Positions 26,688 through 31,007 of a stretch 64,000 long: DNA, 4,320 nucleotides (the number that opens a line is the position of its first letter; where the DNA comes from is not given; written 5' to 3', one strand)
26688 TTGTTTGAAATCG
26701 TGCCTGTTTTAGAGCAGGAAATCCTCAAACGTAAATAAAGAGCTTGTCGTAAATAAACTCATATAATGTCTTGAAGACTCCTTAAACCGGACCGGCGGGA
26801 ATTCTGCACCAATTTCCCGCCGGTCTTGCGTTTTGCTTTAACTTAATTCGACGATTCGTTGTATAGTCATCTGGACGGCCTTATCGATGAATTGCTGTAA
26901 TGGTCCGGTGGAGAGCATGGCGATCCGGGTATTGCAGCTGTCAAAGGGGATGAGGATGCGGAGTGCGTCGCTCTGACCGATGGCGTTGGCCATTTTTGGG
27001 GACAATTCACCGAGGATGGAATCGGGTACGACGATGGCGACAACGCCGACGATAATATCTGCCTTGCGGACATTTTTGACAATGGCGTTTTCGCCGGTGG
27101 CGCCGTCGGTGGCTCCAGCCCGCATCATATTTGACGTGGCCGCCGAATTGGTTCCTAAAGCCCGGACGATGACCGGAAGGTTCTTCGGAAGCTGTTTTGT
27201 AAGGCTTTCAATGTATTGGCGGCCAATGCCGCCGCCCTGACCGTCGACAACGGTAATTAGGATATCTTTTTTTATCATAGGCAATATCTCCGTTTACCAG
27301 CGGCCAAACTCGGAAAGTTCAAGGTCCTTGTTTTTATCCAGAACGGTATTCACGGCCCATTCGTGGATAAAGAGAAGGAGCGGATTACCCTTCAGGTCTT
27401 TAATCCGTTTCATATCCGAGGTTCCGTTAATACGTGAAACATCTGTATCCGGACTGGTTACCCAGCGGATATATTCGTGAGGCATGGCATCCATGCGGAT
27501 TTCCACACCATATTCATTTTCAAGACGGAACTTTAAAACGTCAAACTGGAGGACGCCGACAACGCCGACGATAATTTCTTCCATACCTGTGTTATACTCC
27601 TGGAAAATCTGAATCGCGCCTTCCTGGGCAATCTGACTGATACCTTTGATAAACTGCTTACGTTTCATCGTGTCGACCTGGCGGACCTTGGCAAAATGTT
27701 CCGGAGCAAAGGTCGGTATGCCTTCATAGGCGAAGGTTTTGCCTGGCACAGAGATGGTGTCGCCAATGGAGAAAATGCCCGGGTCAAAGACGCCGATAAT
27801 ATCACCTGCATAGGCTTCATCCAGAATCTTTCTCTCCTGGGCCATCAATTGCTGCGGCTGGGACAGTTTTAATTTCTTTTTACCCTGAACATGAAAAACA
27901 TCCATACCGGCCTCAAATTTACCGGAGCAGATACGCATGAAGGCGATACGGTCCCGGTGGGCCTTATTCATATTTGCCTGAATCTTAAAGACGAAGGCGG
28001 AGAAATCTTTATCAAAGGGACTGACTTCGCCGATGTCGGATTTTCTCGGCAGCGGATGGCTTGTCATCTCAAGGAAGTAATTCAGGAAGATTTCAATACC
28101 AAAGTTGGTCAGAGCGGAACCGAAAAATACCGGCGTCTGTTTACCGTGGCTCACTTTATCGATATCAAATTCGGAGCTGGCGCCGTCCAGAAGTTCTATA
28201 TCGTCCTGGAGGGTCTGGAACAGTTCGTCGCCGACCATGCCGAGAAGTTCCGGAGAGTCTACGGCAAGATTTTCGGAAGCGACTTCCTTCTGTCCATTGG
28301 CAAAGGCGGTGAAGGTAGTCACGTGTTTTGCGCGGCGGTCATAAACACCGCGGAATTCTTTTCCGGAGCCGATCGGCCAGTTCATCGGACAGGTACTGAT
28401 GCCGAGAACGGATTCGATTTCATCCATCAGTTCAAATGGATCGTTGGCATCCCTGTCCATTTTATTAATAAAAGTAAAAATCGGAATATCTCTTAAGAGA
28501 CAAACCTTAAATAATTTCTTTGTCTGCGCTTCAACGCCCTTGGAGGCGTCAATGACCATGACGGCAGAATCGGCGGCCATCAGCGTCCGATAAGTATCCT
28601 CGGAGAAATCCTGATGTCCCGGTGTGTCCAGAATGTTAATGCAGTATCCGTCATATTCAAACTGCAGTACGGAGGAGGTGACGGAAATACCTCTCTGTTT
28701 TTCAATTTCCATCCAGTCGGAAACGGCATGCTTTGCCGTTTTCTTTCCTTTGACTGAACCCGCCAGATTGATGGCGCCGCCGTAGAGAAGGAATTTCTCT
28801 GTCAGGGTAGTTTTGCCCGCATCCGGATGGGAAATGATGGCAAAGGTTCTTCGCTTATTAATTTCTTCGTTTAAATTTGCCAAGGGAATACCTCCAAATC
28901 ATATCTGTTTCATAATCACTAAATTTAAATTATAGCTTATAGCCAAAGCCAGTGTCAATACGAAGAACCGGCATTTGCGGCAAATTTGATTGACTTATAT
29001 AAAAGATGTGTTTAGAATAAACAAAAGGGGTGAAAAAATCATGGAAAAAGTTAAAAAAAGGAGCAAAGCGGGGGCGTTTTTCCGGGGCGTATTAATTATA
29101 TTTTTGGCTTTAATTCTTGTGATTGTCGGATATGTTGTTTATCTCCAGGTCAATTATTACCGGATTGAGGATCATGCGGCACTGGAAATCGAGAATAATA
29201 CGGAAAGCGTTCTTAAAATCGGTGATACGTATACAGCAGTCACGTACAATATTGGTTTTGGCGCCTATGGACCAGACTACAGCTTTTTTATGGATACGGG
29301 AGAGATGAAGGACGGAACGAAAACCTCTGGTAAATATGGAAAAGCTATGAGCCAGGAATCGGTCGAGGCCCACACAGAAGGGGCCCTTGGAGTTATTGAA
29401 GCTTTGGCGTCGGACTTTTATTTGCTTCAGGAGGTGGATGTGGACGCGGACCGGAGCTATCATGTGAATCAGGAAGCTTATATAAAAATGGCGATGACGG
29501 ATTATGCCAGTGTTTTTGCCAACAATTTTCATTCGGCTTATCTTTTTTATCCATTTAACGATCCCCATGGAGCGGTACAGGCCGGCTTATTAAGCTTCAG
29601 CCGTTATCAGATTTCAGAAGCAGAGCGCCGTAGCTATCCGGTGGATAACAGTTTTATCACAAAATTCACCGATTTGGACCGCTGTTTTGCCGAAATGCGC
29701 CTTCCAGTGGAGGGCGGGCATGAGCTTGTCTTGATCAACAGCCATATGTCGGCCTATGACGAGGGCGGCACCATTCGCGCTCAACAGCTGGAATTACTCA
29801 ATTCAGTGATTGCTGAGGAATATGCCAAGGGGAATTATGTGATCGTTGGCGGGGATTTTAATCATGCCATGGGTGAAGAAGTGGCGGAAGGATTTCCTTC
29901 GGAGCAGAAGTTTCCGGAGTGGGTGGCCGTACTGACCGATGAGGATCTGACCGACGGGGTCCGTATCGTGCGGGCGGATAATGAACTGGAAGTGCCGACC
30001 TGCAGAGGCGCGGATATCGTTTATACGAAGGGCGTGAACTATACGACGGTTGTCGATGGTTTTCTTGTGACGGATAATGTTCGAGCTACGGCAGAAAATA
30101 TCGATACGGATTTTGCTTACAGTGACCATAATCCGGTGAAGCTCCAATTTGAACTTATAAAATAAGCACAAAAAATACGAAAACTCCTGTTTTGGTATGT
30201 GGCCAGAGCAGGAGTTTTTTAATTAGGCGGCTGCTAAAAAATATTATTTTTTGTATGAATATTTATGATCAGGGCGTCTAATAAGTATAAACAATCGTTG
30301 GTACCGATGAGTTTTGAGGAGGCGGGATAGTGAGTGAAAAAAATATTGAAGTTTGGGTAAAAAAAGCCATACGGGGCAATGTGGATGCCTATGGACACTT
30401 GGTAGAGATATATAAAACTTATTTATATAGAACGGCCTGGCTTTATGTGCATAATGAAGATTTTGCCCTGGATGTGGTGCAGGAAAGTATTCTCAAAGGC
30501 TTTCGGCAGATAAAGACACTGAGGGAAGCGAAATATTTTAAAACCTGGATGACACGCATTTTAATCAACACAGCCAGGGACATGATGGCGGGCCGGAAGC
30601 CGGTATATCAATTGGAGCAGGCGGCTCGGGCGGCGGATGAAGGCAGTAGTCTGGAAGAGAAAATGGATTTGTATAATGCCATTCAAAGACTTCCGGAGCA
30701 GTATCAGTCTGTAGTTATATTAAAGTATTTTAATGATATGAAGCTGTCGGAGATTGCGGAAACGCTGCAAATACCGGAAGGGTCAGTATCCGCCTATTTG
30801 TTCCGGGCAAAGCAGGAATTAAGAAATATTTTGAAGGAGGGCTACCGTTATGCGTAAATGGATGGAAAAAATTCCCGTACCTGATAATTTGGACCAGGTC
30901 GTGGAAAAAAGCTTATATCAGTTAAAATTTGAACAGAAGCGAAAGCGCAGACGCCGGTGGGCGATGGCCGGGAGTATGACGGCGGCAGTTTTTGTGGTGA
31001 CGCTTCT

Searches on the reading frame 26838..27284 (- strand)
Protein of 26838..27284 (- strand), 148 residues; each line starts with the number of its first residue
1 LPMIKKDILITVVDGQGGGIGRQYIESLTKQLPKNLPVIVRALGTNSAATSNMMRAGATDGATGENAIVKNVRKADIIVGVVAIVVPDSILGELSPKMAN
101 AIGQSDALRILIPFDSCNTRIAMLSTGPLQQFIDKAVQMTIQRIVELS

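Call 9: search_protein_families(library=pfam, proteins=[window:26838-27284:-])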
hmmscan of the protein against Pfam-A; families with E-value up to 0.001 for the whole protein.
window:26838-27284:- (148 aa): 1 family
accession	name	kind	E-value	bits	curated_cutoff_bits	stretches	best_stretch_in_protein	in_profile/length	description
PF12953.12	DUF3842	-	2.1e-47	161.2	28.5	1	10-138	2-128/130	Domain of unknown function (DUF3842)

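Call 65: find_encoding_contigs(protein=window:26838-27278:-, flank=10000, max_places=10)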
Protein window:26838-27278:- (146 aa): 22 contigs read that carry it; 10 places shown.
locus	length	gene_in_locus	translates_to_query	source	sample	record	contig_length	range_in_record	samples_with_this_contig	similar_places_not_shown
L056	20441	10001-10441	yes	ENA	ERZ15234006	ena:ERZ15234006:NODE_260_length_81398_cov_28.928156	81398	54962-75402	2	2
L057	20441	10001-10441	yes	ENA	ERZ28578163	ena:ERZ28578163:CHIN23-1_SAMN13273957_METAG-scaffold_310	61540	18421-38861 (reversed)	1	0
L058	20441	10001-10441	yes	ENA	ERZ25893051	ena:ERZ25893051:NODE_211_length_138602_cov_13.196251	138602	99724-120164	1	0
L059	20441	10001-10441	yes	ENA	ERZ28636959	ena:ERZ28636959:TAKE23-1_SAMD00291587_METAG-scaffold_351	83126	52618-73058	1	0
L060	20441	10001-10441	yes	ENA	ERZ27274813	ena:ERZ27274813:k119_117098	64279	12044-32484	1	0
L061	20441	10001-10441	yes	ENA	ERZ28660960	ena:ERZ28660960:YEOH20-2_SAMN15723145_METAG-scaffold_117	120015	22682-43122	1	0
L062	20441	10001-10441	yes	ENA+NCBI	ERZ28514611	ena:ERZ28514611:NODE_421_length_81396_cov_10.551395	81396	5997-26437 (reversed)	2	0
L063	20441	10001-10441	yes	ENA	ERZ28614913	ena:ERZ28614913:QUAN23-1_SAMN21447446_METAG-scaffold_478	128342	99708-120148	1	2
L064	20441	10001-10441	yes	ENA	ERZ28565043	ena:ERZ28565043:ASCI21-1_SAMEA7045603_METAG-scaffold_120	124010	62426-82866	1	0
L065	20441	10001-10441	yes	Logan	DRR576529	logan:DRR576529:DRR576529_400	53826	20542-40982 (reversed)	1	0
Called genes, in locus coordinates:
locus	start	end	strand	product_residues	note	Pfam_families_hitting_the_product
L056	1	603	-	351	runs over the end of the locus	PF01183:Glyco_hydro_25, PF08239:SH3_3 (weak)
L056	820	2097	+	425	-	PF09861:Lar_N, PF21113:LarA_C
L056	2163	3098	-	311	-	-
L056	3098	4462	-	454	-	PF00285:Citrate_synt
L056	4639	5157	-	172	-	-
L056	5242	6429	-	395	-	PF13786:DUF4179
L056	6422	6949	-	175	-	PF04542:Sigma70_r2, PF08281:Sigma70_r4_2, PF04545:Sigma70_r4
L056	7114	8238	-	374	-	PF03372:Exo_endo_phos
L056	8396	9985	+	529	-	PF00009:GTP_EFTU, PF01926:MMR_HSR1 (faint), PF22042:EF-G_D2, PF03144:GTP_EFTU_D2, PF16658:RF3_C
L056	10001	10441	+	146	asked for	PF12953:DUF3842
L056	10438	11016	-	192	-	PF01012:ETF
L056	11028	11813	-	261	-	PF01012:ETF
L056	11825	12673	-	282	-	PF02770:Acyl-CoA_dh_M, PF00441:Acyl-CoA_dh_1, PF08028:Acyl-CoA_dh_2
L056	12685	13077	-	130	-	PF01575:MaoC_dehydratas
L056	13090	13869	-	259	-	PF00378:ECH_1, PF16113:ECH_2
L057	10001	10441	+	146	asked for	PF12953:DUF3842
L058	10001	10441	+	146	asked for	PF12953:DUF3842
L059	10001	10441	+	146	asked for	PF12953:DUF3842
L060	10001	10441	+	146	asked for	PF12953:DUF3842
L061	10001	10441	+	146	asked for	PF12953:DUF3842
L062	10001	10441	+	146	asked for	PF12953:DUF3842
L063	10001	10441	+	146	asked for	PF12953:DUF3842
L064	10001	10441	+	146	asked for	PF12953:DUF3842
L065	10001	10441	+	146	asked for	PF12953:DUF3842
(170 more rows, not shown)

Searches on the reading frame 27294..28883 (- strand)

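Call 9: search_protein_families(library=pfam, proteins=[window:27294-28883:-])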
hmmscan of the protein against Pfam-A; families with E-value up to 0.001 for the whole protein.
window:27294-28883:- (529 aa): 5 families
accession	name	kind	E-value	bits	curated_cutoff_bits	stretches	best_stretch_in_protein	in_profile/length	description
PF00009.33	GTP_EFTU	-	3.6e-52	177.1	26.5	1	10-273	2-185/188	Elongation factor Tu GTP binding domain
PF16658.11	RF3_C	-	3.1e-47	160.1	40.1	1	386-514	1-131/132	Class II release factor RF3, C-terminal domain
PF22042.2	EF-G_D2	-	8.1e-26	90.4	27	1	294-379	2-83/84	Elongation factor G domain 2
PF03144.31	GTP_EFTU_D2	-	8.1e-08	33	30.3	1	312-377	2-72/73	Elongation factor Tu domain 2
PF01926.29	MMR_HSR1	-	1.6e-05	25.4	21.9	1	15-141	3-113/113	50S ribosome-binding GTPase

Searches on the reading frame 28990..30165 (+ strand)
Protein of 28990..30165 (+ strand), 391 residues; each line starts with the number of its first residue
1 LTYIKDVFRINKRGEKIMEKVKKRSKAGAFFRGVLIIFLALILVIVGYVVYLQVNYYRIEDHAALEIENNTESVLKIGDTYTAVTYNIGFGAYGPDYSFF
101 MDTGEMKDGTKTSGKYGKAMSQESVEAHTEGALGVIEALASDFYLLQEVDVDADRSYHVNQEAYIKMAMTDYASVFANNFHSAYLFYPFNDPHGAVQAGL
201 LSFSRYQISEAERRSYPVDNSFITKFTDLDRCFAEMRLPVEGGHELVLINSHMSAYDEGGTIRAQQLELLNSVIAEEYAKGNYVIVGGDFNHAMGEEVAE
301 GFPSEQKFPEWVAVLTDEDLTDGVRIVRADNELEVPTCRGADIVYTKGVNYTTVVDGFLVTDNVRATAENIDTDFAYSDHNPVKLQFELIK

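Call 9: search_protein_families(library=pfam, proteins=[window:28990-30165:+])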
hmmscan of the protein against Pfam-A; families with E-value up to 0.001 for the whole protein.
window:28990-30165:+ (391 aa): 2 families
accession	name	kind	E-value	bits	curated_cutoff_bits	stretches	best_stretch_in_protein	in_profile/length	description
PF03372.29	Exo_endo_phos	-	1.2e-07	32.2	24.5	1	85-380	2-225/225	Endonuclease/Exonuclease/phosphatase family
PF22669.2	Exo_endo_phos2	-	0.00083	19.4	27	0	230-292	114-179/288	Endonuclease/Exonuclease/phosphatase family 2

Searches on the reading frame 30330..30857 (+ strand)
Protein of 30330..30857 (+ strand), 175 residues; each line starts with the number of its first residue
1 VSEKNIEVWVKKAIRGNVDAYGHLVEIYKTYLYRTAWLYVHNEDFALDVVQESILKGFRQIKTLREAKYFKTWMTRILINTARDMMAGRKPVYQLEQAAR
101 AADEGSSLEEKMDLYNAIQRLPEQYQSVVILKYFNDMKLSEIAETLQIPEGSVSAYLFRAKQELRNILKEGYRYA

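Call 9: search_protein_families(library=pfam, proteins=[window:30330-30857:+])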
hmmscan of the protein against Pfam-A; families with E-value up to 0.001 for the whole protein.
window:30330-30857:+ (175 aa): 3 families
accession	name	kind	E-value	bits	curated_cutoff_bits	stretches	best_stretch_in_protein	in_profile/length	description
PF08281.18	Sigma70_r4_2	-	1.5e-16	60.2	25.7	1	112-164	2-54/54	Sigma-70, region 4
PF04542.20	Sigma70_r2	-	3.3e-10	40.1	24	1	24-88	1-67/71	Sigma-70 region 2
PF04545.22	Sigma70_r4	-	4.4e-09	36.2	24.1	1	117-165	1-49/50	Sigma-70, region 4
